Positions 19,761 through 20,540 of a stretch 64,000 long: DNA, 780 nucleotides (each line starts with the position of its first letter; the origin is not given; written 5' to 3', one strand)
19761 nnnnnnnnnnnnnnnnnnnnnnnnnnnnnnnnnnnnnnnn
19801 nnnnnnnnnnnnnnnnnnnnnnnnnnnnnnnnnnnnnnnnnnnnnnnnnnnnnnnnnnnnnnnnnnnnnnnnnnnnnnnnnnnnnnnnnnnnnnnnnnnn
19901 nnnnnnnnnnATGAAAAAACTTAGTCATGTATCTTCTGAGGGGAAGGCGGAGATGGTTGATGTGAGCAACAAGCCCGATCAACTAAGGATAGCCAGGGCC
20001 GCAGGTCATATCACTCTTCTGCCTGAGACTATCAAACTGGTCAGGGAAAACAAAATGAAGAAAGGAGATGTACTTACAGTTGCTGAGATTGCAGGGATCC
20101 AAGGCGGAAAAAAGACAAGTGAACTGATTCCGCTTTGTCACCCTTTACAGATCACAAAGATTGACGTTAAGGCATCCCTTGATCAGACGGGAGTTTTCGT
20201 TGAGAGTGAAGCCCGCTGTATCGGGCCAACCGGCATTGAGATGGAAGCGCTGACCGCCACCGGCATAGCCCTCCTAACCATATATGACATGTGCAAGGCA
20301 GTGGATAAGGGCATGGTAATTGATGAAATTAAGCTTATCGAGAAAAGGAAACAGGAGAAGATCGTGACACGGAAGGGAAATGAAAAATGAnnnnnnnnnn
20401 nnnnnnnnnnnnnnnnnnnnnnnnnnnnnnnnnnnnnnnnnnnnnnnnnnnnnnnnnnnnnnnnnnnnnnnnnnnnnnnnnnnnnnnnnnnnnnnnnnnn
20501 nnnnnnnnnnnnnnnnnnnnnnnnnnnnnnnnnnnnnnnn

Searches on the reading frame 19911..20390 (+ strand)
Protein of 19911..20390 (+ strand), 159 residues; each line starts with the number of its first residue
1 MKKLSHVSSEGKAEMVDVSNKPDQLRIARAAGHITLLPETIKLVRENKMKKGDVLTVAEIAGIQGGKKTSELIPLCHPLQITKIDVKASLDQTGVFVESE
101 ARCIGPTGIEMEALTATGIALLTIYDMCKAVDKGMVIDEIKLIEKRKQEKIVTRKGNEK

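Call 35: search_protein_families(library=pfam, proteins=[window:19911-20390:+], max_evalue=0.01)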
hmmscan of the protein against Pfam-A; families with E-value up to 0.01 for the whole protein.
window:19911-20390:+ (159 aa): 1 family
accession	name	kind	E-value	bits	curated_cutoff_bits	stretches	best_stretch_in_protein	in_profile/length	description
PF01967.27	MoaC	-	6.1e-53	178.9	27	1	15-147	1-135/136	MoaC family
